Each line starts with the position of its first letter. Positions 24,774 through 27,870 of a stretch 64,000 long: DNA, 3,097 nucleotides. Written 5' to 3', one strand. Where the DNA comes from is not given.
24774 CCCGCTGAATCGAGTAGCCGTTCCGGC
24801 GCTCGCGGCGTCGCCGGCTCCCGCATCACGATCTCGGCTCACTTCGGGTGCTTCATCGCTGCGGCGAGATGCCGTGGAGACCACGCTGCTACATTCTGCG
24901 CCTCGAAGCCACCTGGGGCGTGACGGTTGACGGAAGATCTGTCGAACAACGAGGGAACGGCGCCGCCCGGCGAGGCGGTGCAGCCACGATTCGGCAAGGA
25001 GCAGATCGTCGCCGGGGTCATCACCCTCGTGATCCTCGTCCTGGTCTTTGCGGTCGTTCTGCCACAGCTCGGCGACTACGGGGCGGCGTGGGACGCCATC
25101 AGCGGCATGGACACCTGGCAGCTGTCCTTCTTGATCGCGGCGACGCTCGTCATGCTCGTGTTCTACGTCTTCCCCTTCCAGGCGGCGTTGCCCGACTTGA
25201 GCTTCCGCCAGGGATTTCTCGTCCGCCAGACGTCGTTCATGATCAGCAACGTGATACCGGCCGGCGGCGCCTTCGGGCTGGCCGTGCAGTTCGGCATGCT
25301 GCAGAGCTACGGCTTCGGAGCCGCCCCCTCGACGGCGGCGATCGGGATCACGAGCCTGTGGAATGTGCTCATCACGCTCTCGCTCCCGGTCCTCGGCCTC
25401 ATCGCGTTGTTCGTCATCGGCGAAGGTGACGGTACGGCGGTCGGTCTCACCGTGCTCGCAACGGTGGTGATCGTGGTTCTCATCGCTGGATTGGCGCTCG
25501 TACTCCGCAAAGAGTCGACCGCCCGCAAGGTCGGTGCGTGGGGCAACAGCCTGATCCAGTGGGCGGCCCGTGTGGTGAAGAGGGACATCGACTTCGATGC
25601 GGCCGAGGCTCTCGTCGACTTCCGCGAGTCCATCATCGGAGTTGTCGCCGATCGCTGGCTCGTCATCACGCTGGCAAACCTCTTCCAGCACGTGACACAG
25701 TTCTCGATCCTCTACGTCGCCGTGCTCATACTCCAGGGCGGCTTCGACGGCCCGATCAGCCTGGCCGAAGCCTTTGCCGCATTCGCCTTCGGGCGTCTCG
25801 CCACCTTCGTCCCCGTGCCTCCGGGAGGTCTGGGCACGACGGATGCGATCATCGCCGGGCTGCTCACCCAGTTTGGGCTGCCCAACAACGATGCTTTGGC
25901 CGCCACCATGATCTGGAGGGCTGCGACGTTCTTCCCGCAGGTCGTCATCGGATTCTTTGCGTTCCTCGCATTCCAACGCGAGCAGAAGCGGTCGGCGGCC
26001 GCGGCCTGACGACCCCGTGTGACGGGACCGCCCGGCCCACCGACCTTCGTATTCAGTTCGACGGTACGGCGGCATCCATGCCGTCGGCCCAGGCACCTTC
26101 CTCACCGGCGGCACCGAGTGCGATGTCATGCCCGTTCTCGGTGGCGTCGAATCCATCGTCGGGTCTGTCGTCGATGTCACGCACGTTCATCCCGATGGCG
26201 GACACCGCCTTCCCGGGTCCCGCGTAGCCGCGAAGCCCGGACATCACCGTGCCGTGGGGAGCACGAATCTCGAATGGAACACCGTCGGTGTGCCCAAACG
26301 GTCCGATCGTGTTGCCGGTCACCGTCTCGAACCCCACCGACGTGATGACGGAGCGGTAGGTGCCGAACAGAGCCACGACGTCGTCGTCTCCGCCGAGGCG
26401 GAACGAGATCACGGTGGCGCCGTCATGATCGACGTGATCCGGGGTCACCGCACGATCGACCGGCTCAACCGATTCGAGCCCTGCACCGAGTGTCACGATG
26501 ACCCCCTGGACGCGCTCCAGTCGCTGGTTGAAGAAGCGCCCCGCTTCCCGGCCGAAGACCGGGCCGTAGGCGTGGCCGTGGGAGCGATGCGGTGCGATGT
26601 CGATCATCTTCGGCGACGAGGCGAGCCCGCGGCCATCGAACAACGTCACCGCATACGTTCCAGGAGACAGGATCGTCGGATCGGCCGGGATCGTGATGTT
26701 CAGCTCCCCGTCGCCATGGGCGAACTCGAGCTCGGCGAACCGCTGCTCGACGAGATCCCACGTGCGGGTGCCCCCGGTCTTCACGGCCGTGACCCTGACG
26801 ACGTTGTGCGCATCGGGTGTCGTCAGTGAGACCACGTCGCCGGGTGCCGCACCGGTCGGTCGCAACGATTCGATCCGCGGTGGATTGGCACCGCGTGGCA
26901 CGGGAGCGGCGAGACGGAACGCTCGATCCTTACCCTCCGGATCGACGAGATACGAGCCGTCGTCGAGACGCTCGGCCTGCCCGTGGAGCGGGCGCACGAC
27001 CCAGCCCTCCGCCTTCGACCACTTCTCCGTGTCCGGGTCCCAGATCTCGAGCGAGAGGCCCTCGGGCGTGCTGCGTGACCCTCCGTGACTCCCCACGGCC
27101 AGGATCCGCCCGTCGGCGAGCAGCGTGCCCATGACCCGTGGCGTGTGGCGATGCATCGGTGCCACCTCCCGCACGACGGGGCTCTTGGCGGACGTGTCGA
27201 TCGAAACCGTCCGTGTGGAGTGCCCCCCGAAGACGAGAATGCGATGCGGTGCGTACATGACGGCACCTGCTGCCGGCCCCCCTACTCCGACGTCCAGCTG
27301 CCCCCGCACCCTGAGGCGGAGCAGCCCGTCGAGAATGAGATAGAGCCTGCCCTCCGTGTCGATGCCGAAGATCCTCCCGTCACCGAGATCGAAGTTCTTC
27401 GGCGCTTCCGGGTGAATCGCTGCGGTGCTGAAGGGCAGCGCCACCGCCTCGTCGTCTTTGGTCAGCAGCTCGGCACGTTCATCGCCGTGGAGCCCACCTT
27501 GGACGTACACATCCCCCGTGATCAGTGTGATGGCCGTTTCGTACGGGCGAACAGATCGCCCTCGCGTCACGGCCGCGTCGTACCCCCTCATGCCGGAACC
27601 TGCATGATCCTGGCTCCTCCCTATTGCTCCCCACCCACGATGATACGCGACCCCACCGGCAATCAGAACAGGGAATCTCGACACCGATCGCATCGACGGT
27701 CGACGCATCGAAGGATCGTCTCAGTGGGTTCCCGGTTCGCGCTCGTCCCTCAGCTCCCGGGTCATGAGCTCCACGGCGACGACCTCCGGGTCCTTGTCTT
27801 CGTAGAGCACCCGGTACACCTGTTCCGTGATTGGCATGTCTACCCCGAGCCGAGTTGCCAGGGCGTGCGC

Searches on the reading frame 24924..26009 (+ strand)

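Call 22: search_protein_families(library=pfam, proteins=[window:24924-26009:+], max_evalue=0.001)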
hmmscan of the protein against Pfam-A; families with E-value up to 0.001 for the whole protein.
window:24924-26009:+ (361 aa): 1 family
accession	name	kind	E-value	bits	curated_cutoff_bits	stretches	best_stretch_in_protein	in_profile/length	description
PF03706.18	LPG_synthase_TM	-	3.2e-26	92.9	33.4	1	34-343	4-302/302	Lysylphosphatidylglycerol synthase TM region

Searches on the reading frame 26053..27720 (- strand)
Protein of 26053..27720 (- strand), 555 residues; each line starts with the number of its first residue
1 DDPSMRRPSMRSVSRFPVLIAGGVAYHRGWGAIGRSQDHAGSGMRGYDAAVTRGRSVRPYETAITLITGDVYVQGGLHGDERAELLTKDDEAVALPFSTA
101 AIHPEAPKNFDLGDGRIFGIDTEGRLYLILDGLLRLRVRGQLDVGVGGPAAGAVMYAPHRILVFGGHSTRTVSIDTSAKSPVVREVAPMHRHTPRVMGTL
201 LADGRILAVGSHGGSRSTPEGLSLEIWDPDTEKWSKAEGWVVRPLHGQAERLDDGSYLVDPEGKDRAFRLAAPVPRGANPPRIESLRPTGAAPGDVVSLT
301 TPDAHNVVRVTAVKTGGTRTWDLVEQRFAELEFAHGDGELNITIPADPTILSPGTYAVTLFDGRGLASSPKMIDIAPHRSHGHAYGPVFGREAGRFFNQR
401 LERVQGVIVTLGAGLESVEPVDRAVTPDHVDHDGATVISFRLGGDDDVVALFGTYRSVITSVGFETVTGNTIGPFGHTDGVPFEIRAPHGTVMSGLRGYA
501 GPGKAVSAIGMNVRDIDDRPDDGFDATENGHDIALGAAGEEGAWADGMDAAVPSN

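Call 22: search_protein_families(library=pfam, proteins=[window:26053-27720:-], max_evalue=0.001)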
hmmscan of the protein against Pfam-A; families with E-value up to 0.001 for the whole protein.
window:26053-27720:- (555 aa): 3 families
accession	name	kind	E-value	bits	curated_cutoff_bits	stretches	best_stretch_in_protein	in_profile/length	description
PF01419.22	Jacalin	-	8.7e-09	36.4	22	1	389-511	4-135/136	Jacalin-like lectin domain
PF09118.17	GO-like_E_set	-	0.00018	22.2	25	1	281-375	2-100/100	Galactose oxidase-like, Early set domain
PF07646.21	Kelch_2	-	0.0006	20.1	21.3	0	202-235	10-42/48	Kelch motif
